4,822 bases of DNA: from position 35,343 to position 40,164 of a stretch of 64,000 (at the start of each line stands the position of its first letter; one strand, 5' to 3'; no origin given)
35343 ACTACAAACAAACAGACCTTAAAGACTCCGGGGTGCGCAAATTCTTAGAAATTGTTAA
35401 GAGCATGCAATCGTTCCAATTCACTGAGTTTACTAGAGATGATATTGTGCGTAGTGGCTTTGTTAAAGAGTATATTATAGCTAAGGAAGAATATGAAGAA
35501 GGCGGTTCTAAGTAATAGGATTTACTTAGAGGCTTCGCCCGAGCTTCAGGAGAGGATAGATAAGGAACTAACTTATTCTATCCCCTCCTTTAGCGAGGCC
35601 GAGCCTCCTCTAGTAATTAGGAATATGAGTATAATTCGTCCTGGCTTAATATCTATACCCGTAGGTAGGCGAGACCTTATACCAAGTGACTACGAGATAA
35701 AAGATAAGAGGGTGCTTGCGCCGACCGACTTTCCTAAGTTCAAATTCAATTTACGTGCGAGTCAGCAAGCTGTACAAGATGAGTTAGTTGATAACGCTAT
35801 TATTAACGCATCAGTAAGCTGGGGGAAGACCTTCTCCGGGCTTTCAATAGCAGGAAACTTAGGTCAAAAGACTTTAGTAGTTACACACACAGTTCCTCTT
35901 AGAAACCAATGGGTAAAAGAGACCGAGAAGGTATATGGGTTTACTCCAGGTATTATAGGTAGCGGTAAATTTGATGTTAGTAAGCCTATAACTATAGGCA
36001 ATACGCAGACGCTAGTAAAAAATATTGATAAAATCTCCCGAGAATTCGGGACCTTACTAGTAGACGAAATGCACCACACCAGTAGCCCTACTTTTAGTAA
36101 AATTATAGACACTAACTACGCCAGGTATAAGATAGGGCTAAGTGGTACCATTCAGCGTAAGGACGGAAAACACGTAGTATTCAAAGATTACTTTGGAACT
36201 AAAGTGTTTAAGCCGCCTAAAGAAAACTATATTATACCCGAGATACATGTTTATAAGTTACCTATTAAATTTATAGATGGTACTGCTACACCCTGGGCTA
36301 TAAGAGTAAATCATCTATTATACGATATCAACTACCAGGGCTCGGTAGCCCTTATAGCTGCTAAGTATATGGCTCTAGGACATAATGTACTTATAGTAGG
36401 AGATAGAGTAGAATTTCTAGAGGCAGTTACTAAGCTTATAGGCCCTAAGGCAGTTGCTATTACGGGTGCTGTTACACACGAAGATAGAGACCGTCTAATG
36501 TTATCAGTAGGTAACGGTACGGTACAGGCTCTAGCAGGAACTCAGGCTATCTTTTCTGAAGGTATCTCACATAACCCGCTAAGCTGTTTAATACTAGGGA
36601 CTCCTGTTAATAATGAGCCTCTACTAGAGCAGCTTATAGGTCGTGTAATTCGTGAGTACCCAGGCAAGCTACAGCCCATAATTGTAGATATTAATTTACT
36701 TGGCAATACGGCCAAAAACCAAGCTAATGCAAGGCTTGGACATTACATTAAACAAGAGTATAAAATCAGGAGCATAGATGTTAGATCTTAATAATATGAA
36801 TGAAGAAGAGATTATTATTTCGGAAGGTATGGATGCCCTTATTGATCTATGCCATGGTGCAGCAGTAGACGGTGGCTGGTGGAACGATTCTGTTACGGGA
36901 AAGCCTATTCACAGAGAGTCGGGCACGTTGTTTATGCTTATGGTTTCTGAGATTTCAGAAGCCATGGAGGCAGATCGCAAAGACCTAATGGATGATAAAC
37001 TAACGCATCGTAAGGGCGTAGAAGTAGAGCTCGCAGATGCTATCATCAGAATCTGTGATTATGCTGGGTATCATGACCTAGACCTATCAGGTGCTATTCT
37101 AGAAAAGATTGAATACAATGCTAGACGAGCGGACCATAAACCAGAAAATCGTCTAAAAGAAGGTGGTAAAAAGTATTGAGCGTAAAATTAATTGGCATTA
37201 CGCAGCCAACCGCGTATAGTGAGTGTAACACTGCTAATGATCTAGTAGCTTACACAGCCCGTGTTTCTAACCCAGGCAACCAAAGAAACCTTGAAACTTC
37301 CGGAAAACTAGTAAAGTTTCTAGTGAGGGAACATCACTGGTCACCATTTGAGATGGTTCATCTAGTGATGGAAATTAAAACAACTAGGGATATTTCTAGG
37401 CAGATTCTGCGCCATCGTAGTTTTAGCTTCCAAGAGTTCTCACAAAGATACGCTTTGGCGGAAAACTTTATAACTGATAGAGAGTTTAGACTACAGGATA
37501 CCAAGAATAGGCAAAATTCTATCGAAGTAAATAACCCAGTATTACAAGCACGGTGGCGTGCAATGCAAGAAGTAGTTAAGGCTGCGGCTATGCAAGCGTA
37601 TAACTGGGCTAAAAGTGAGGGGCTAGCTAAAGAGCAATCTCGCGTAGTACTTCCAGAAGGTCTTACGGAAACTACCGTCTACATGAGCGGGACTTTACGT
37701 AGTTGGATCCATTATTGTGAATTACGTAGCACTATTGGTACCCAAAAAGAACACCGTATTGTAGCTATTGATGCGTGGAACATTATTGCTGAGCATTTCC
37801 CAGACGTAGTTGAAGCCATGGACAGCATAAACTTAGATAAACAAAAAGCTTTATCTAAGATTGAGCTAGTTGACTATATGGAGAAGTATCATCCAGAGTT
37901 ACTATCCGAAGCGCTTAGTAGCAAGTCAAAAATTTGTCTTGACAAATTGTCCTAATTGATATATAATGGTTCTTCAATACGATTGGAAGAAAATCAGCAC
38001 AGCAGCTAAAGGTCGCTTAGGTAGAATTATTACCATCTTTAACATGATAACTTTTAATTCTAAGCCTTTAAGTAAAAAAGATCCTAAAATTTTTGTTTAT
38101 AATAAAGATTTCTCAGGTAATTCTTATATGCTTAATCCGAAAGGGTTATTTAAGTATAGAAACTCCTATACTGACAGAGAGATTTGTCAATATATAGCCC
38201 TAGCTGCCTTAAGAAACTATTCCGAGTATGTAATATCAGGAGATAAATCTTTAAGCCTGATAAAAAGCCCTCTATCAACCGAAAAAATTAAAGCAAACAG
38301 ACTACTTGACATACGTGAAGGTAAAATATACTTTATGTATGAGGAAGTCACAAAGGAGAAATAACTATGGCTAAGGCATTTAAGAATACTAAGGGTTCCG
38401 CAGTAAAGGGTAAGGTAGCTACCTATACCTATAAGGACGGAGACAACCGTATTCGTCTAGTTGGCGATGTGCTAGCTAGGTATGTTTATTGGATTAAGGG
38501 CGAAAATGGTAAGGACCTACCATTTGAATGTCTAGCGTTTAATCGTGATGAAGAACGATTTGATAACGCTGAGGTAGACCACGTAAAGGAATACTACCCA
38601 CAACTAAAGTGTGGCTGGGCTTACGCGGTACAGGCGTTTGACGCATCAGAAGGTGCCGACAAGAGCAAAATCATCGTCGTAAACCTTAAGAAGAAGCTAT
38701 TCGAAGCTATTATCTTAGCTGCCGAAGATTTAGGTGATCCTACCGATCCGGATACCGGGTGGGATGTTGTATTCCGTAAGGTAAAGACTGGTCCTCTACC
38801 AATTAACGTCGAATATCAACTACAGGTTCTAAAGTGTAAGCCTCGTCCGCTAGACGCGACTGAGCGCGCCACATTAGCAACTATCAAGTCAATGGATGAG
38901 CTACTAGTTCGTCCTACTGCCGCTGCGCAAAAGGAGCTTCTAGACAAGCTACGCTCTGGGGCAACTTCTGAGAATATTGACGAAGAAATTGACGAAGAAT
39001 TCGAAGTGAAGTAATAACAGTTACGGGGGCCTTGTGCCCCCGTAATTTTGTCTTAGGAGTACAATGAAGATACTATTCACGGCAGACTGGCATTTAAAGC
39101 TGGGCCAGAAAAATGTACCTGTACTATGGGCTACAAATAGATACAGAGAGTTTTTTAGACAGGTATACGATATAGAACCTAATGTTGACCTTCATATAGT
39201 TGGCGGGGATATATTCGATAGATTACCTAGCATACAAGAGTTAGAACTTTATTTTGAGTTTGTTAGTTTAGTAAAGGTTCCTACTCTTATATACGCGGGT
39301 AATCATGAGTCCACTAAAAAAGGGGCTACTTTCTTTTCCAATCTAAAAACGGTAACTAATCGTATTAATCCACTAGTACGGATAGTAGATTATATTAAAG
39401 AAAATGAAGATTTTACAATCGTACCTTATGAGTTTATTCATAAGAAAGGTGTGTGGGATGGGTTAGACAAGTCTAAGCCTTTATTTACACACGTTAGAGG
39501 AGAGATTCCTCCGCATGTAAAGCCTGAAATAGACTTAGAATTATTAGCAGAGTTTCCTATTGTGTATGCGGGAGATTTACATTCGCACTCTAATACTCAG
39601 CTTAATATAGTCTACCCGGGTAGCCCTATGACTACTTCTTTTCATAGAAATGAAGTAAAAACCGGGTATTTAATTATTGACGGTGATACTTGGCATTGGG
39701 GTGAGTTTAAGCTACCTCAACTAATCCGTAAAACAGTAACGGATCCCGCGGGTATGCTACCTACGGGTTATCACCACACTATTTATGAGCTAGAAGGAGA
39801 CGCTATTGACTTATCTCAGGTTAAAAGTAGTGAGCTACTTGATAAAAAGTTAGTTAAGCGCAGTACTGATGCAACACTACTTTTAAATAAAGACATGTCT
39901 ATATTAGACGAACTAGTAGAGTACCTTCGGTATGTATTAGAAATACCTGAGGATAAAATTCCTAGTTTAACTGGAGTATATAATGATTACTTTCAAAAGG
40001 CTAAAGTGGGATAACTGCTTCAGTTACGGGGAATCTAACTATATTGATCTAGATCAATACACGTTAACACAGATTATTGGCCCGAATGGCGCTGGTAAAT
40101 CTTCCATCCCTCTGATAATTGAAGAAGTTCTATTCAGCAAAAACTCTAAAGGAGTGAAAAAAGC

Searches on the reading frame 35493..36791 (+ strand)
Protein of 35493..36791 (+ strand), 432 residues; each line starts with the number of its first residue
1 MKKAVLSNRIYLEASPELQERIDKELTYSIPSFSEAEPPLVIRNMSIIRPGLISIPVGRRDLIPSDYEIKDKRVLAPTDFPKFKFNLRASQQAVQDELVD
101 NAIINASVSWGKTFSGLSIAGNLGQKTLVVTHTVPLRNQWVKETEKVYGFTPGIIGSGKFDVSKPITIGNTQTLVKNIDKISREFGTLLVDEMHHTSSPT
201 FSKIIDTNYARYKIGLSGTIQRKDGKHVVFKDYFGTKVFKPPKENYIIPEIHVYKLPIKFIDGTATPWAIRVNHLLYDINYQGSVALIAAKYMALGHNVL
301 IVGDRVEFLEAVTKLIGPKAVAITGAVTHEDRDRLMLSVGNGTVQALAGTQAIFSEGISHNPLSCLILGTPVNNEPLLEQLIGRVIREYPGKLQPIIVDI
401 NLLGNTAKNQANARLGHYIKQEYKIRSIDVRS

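Call 19: search_protein_families(library=phrogs, proteins=[window:35493-36791:+], max_evalue=0.00001)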
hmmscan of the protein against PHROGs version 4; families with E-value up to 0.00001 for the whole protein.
window:35493-36791:+ (432 aa): 4 families
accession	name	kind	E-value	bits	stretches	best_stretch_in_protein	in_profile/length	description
phrog_16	-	DNA, RNA and nucleotide metabolism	1.4e-60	206.6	1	52-405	239-603/986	DNA helicase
phrog_9690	-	DNA, RNA and nucleotide metabolism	4.7e-21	76.1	1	161-423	17-297/306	DNA helicase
phrog_62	-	DNA, RNA and nucleotide metabolism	1e-11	44.1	1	81-220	691-849/1881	DNA helicase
phrog_16259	-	DNA, RNA and nucleotide metabolism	4.6e-08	33.7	1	91-234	122-275/330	DNA helicase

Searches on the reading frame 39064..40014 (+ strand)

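Call 20: search_protein_families(library=phrogs, proteins=[window:39064-40014:+], max_evalue=0.00001)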
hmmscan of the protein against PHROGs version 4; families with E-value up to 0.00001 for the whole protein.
window:39064-40014:+ (316 aa): 2 families
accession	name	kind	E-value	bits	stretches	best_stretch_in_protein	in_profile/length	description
phrog_100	-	DNA, RNA and nucleotide metabolism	9.3e-39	134.5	1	1-314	29-376/989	SbcD-like subunit of palindrome specific endonuclease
phrog_1649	-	other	7.8e-09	35.6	1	1-98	36-120/308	metallo-phosphoesterase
